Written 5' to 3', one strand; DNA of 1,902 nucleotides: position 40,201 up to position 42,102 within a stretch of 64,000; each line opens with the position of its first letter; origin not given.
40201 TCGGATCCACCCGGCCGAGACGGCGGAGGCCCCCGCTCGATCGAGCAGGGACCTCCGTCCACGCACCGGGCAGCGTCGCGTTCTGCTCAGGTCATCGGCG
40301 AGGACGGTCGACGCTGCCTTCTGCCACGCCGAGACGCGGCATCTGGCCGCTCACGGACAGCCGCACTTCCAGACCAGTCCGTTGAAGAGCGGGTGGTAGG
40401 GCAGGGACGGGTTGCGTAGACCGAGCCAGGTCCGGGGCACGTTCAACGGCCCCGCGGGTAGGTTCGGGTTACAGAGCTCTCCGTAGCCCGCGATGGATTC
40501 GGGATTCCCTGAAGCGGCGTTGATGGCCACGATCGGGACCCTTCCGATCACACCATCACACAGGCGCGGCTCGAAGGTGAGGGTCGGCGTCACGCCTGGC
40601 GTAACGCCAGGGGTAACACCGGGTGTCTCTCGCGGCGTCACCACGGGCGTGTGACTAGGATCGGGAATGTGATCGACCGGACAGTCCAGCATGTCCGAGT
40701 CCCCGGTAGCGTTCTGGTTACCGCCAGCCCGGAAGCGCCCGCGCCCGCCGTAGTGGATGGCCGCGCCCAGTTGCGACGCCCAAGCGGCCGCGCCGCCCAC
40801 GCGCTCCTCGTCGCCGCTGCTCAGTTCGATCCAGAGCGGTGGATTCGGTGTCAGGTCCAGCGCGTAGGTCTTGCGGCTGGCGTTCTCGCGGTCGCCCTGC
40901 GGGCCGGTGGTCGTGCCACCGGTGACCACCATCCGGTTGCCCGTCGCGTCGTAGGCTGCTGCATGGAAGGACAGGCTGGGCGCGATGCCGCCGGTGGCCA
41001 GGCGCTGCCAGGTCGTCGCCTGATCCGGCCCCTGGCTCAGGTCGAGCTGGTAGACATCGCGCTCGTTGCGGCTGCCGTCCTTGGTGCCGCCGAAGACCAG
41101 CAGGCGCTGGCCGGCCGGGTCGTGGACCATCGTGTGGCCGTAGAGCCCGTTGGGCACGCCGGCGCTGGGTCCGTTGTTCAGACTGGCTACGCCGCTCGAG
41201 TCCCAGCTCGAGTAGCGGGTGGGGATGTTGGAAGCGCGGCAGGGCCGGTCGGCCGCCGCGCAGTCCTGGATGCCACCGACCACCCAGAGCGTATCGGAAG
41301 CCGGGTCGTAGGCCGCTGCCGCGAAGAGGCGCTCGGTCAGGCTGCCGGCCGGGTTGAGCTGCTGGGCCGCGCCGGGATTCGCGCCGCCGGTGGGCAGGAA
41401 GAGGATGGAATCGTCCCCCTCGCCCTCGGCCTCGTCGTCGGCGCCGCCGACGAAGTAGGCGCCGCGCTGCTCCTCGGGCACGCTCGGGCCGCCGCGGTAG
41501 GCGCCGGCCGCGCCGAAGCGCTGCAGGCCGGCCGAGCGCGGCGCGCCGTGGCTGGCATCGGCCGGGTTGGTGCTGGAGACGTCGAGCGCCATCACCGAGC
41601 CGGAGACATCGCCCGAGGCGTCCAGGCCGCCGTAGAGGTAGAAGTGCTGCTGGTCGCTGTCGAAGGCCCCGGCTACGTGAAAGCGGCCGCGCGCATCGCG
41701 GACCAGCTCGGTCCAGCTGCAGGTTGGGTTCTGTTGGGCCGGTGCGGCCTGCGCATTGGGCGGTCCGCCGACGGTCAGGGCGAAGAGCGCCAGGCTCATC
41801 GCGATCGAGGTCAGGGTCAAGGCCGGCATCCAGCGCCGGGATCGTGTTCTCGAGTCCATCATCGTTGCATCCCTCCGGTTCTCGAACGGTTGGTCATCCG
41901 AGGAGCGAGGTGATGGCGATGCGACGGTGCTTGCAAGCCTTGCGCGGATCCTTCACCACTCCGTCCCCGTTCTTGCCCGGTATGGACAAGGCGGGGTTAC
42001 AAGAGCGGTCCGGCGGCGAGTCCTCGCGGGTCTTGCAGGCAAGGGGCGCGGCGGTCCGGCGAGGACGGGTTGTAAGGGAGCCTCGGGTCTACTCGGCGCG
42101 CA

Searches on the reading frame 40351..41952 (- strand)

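Call 96: search_protein_families(library=pfam, proteins=[window:40351-41952:-], max_evalue=0.00001)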
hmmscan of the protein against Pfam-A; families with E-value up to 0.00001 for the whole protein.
window:40351-41952:- (533 aa): 4 families
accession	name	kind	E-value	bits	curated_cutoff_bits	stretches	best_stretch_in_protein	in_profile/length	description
PF24681.1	Kelch_KLHDC2_KLHL20_DRC7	-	6.5e-18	65.3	50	1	266-405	47-174/221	KLHDC2/KLHL20/DRC7 Kelch-repeats domain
PF24981.1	Beta-prop_ATRN-LZTR1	-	3.1e-11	43.5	50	0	312-406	132-222/289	Attractin/LZTR1 beta-propeller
PF13418.12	Kelch_4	-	1.7e-08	34.7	21.6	0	272-322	4-45/49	Galactose oxidase, central domain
PF13415.12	Kelch_3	-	9.4e-07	29.3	22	0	281-335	1-48/48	Galactose oxidase, central domain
